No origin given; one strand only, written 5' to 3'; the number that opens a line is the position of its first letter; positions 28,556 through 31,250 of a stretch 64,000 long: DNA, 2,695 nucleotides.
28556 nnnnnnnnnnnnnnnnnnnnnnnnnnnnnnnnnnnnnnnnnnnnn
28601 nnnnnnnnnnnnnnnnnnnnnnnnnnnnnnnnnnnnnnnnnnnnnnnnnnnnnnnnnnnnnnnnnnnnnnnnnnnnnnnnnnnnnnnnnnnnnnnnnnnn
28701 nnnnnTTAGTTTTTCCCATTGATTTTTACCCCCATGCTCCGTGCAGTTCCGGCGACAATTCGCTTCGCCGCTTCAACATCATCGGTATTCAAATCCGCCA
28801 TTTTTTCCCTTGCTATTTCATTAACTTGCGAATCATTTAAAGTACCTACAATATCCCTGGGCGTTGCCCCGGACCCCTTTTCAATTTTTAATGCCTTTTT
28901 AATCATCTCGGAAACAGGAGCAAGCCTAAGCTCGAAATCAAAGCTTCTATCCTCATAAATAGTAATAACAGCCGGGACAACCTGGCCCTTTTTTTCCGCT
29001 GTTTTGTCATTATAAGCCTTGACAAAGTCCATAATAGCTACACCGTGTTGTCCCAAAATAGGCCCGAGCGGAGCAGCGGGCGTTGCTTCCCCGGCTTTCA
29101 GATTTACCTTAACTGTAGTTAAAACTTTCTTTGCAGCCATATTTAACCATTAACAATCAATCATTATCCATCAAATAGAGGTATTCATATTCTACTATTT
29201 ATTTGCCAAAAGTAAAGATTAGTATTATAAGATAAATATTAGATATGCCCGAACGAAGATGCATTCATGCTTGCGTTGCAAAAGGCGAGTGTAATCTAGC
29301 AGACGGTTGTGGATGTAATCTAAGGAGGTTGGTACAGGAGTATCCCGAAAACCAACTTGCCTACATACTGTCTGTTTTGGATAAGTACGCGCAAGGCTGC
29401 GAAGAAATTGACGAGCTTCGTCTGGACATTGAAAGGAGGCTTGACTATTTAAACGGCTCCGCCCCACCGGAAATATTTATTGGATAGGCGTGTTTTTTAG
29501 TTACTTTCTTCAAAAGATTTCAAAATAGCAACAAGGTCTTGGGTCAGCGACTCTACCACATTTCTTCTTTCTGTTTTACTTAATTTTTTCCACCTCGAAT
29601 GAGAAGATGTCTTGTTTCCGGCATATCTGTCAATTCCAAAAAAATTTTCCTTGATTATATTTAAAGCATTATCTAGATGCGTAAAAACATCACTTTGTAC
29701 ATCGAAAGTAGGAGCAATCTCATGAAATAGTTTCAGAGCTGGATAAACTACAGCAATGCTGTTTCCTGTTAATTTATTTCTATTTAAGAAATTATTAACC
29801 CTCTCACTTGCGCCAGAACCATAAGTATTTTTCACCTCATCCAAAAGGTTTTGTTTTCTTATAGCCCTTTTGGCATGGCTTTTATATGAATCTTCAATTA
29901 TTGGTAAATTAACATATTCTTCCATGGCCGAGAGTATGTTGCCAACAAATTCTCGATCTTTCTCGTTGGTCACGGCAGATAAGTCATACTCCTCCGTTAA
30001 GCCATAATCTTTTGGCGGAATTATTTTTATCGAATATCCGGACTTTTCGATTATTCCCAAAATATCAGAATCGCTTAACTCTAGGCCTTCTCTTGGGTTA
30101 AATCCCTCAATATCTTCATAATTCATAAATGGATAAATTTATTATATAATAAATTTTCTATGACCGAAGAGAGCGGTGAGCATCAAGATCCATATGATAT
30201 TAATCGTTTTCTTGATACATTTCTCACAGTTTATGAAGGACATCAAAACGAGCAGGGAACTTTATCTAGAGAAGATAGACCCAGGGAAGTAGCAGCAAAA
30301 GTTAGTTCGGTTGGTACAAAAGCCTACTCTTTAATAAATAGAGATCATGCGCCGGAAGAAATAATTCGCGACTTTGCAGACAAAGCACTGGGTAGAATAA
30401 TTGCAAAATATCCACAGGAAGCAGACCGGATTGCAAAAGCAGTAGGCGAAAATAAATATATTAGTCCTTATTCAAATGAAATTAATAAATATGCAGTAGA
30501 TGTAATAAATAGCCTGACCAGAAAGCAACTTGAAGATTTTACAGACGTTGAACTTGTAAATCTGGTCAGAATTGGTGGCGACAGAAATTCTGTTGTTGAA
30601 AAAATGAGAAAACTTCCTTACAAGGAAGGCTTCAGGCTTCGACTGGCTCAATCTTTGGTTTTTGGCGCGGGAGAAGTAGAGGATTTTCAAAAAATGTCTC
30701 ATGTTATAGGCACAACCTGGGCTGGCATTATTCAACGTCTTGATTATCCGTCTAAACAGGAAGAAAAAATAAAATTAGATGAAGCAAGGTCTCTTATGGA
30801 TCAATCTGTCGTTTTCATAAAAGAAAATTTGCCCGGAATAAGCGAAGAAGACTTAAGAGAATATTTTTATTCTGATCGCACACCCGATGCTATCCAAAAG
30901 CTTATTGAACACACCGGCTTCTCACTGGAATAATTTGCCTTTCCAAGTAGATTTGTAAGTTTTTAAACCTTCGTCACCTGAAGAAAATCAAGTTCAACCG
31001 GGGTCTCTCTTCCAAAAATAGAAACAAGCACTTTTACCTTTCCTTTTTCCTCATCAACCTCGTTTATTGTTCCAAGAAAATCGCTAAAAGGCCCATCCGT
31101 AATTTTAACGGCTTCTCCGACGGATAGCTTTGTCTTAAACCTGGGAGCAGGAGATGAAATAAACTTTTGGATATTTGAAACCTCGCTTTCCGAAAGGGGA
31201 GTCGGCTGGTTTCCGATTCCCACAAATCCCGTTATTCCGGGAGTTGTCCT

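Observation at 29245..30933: Second insertion in the same ribosomal cluster, between rplK and nusG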

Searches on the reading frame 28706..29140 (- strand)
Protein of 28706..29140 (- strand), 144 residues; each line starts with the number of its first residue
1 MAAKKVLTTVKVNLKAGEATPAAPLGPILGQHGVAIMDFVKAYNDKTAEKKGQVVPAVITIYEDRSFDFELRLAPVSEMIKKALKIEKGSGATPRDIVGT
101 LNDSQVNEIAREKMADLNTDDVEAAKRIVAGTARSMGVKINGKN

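Call 3: search_protein_families(library=pfam, proteins=[window:28706-29140:-], max_evalue=0.1)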
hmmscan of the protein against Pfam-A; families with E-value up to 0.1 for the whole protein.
window:28706-29140:- (144 aa): 2 families
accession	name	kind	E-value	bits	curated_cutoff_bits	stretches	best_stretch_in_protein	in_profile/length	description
PF03946.19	Ribosomal_L11_N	-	6.1e-24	84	32.9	1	10-67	1-58/58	Ribosomal protein L11, N-terminal domain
PF00298.24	Ribosomal_L11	-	7.6e-23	81.2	21.4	1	74-140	3-69/69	Ribosomal protein L11, RNA binding domain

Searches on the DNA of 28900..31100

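Call 52: search_rna_families(source=window, start=28900, end=31100, threshold=evalue, max_evalue=5)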
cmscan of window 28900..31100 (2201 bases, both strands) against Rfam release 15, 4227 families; matches with E-value up to 5: 1.
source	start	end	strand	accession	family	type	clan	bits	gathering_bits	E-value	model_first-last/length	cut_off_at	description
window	29835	29877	-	RF04306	HCV_SL8001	Cis-reg;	-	19.1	41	0.99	1-58/58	no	Hepatitis C virus stem-loop SL8001 RNA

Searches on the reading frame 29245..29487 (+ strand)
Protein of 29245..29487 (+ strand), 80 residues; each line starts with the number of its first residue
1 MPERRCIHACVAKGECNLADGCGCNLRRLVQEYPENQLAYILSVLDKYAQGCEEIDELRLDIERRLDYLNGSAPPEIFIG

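Call 3: search_protein_families(library=pfam, proteins=[window:29245-29487:+], max_evalue=0.1)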
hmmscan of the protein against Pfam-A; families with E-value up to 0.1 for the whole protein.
window:29245-29487:+ (80 aa): 0 families

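Call 19: search_protein_families(library=phrogs, proteins=[window:29245-29487:+], max_evalue=0.1)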
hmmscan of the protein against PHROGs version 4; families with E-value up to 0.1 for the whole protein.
window:29245-29487:+ (80 aa): 0 families

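Call 20: search_protein_families(library=padloc, proteins=[window:29245-29487:+], max_evalue=0.1)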
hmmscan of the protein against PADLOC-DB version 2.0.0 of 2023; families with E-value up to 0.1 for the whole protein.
window:29245-29487:+ (80 aa): 0 families

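Call 44: find_related_loci(query=A2, collection=metagenome_contigs, flank=5000)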
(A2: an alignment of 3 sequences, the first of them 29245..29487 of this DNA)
Query A2 (80 aa) in metagenome_contigs; peptide patterns used: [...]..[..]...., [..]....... (x = any residue, [..] = any of these).
204 stretches matched a pattern, but none encodes a relative of the query by tblastn (E <= 1e-3).

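Call 50: search_protein_families(library=ncbifam, proteins=[window:29245-29487:+], max_evalue=0.1)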
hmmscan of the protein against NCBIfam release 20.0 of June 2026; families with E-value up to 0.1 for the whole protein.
window:29245-29487:+ (80 aa): 0 families

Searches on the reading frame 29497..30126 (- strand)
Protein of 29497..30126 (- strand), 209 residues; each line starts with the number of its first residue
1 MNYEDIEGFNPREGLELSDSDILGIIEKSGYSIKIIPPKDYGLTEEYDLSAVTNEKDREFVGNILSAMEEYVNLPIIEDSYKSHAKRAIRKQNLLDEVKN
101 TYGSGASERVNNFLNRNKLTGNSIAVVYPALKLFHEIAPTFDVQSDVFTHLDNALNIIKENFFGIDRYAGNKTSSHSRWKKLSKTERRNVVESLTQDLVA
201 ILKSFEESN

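Call 3: search_protein_families(library=pfam, proteins=[window:29497-30126:-], max_evalue=0.1)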
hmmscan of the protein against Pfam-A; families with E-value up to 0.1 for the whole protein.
window:29497-30126:- (209 aa): 0 families

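Call 10: find_homologous_proteins(query=window:29497-30126:-, max_evalue=0.001)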
Query window:29497-30126:- (209 aa): 1 proteins with E <= 0.001 among 138 candidates.
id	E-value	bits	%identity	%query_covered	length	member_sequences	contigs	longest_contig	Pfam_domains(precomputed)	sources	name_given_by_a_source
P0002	2.2e-131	453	100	100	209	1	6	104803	-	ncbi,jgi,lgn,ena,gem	-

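Call 19: search_protein_families(library=phrogs, proteins=[window:29497-30126:-], max_evalue=0.1)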
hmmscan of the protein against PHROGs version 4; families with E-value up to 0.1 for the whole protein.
window:29497-30126:- (209 aa): 1 family
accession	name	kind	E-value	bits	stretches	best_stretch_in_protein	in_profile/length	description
phrog_31018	-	unknown function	0.039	14.9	1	52-127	7-80/128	-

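Call 20: search_protein_families(library=padloc, proteins=[window:29497-30126:-], max_evalue=0.1)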
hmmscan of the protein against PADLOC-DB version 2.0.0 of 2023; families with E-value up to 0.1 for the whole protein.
window:29497-30126:- (209 aa): 0 families

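Call 28: search_solved_structures(query=A1, max_evalue=1)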
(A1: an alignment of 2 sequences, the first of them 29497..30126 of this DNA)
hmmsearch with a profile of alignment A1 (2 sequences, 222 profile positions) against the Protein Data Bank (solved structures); distinct sequences matched with E-value up to 1: 1.
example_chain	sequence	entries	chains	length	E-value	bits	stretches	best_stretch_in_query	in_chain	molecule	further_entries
8hbi_E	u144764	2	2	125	0.21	14.5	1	88-149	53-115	M688F nab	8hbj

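Call 33: predict_structure(alignment_id=A1)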
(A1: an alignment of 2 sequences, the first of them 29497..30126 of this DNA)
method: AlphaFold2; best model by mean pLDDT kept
length: 209 residues; sequences in the alignment: 2
mean_pLDDT: 47.2   pTM: 0.40
mean pLDDT of the five models: 47.2, 45.9, 44.4, 44.1, 41.6
residues with pLDDT >= 90: 0; 70-90: 15; 50-70: 58; < 50: 136
segments of 3 or more residues with pLDDT < 50: 1-81, 121-123, 136-144, 161-177, 184-192, 202-209
pLDDT, mean of each block of 10 residues (from residue 1): 41 35 34 26 36 43 47 36 62 75 67 64 50 48 50 53 41 42 47 49 42
secondary structure, 60 per line:
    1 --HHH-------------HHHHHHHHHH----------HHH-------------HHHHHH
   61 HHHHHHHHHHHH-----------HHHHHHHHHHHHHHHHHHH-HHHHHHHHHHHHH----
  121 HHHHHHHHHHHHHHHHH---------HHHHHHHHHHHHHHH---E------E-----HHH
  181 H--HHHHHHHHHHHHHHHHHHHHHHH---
elements in order: H19-28 H55-72 H84-102 H104-116 H121-137 H147-161 H178-181 H184-206

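Call 41: search_dna_similar(query=window:29497-30126:-, collection=phages, mode=protein, max_evalue=0.01)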
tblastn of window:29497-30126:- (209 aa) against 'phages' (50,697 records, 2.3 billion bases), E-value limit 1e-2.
No match.

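Call 42: find_related_loci(query=A1, collection=metagenome_contigs, flank=4000)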
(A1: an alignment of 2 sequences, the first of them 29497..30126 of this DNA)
Query A1 (209 aa) in metagenome_contigs; peptide patterns used: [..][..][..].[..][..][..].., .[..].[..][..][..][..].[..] (x = any residue, [..] = any of these).
207 stretches matched a pattern, but none encodes a relative of the query by tblastn (E <= 1e-3).

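Call 50: search_protein_families(library=ncbifam, proteins=[window:29497-30126:-], max_evalue=0.1)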
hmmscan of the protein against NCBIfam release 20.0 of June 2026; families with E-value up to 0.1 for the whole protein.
window:29497-30126:- (209 aa): 1 family
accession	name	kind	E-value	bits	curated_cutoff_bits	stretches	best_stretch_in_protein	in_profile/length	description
NF041920.1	DmpI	equivalog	0.05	13.4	70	0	180-204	9-33/59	4-oxalocrotonate tautomerase DmpI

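Call 66: fold_search(model_id=the predicted structure, library=pdb)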
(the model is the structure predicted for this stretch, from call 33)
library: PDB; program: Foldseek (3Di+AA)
matches with E <= 10: 45; with E <= 0.001: 0
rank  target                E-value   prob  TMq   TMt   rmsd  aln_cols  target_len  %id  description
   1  8ivz_A                8.6e-01  0.13  0.18  0.22  24.2       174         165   16  Crystal structure of talin R7 in complex with KANK1 KN motif (released 2023-11-08)
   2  7tcd                  1.2e+00  0.06  0.12  0.07  19.8       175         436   12  LOV2-DARPIN fusion: D13 (released 2023-07-05)
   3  2ap3                  1.5e+00  0.09  0.18  0.19  16.6       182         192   13  1.6 A Crystal Structure of a Conserved Protein of Unknown Function from Staphylococcus aureus (released 2005-09-27)
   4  8ivz_B                2.0e+00  0.04  0.13  0.16  25.1       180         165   13  Crystal structure of talin R7 in complex with KANK1 KN motif (released 2023-11-08)
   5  6q0x_A                2.5e+00  0.02  0.12  0.08  29.2       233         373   10  The cryo-EM structure of the SNX-BAR Mvp1 tetramer (released 2020-04-01)
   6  9jih_B                2.8e+00  0.11  0.25  0.20  25.4       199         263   12  Crystal structure of BAR domain of ACAP4 (released 2026-01-14)
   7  5sv0_G                2.9e+00  0.05  0.16  0.15  20.5       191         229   11  Structure of the ExbB/ExbD complex from E. coli at pH 7.0 (released 2016-09-28)
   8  3g06                  3.1e+00  0.06  0.16  0.07  17.8       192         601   11  The Salmonella Virulence Effector SspH2 Functions As A Novel E3 Ligase (released 2009-04-07)
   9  4pd3_B                3.1e+00  0.04  0.18  0.05  32.9       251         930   16  Crystal Structure of Rigor-Like Human Nonmuscle Myosin-2B (released 2014-11-12)
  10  8v7s_B                3.4e+00  0.10  0.21  0.22  17.6       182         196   10  IpaD (122-321) Apo Structure (released 2024-08-21)
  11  9min_D                4.1e+00  0.06  0.17  0.23  16.3       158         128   15  Structure of a designed minibinder to NYESO1-A*02:01 (released 2025-08-06)
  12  9ddn_B                4.1e+00  0.06  0.17  0.17  23.1       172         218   10  E. coli TolAQR conformation II (released 2025-07-09)
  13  8gjm_B                4.3e+00  0.04  0.15  0.04  21.6       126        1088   13  17b10 fab in complex with full-length SARS-CoV-2 Spike G614 trimer (released 2023-04-05)
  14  9ddo_A                4.5e+00  0.04  0.17  0.16  20.8       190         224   13  E. coli TonB-ExbBD TonB bound to ExbB chain C (released 2025-07-09)
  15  9kpz_B                4.8e+00  0.03  0.16  0.16  21.6       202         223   10  Structure of TolQRA complex at pH 5.4 from E.coli (released 2026-03-04)
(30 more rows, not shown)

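Call 77: find_related_loci(query=A1, collection=viral_contigs, flank=3000)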
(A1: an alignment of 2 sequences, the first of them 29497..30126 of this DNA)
Query A1 (209 aa) in viral_contigs; peptide patterns used: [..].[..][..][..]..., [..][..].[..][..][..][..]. (x = any residue, [..] = any of these).
600 stretches matched a pattern, but none encodes a relative of the query by tblastn (E <= 1e-3).
